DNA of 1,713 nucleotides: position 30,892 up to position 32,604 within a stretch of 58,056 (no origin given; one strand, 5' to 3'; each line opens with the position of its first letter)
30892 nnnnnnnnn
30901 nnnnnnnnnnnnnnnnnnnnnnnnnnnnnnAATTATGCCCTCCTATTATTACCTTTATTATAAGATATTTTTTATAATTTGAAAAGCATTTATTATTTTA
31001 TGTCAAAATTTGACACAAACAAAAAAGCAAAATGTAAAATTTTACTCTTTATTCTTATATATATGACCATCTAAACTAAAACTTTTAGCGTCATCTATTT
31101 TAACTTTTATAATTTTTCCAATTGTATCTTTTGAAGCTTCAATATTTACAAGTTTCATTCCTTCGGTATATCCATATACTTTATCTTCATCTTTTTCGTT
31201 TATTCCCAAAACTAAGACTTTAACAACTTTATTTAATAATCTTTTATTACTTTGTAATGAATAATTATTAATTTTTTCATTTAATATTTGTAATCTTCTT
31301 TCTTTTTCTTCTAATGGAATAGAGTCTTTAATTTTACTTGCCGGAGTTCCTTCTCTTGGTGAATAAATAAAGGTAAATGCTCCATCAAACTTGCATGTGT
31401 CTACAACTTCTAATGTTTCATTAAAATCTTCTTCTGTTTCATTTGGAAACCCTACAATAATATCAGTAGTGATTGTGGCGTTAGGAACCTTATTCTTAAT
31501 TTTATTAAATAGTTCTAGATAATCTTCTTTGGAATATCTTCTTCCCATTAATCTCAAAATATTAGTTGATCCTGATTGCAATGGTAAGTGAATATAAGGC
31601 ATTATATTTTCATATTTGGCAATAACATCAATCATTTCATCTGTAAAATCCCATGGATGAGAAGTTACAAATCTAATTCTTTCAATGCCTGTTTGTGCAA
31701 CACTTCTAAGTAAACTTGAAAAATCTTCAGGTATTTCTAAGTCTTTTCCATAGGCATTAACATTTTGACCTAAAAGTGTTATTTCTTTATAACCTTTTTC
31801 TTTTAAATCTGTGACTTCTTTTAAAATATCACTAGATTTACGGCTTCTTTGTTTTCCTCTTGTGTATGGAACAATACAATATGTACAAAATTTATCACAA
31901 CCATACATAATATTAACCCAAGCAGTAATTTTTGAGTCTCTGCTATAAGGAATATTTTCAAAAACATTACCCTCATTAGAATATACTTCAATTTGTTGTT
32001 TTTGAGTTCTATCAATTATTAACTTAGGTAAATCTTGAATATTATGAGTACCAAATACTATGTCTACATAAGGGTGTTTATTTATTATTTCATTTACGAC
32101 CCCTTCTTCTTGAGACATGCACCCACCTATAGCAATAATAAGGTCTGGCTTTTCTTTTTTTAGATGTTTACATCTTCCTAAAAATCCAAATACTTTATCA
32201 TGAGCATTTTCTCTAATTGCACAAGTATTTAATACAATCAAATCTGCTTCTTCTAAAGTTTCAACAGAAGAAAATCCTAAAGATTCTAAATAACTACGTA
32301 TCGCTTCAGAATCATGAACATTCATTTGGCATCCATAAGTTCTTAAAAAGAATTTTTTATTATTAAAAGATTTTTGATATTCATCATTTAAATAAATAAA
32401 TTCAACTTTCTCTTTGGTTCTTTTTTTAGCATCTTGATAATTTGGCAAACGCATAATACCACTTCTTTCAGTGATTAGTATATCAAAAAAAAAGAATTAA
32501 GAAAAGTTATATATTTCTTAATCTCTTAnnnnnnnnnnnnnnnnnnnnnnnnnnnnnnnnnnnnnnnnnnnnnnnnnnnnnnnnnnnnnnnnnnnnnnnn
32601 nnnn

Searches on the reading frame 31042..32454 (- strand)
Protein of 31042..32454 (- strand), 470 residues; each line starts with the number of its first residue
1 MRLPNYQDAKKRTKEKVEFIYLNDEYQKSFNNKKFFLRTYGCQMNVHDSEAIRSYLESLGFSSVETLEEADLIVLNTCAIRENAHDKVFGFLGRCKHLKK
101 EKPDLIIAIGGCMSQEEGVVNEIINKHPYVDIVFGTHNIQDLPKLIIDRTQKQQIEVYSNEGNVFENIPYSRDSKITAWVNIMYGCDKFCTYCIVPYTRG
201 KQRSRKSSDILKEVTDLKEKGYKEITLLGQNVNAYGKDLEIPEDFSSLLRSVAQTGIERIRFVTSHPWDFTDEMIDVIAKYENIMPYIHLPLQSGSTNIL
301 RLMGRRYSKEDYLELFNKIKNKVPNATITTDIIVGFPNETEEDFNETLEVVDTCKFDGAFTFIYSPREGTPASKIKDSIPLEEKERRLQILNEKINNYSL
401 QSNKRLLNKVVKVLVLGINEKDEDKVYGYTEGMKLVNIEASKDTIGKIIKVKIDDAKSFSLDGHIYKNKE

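Call 5: search_protein_families(library=pfam, proteins=[window:31042-32454:-], max_evalue=0.001)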
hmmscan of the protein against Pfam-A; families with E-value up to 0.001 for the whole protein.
window:31042-32454:- (470 aa): 3 families
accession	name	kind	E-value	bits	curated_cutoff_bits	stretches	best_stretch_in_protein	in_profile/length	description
PF04055.27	Radical_SAM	-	2.2e-31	109.7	29.5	1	180-349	1-164/166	Radical SAM superfamily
PF00919.26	UPF0004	-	6e-29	100.4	27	1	34-135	1-98/98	Uncharacterized protein family UPF0004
PF01938.26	TRAM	-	1.1e-10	41.7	21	1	405-465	2-60/61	TRAM domain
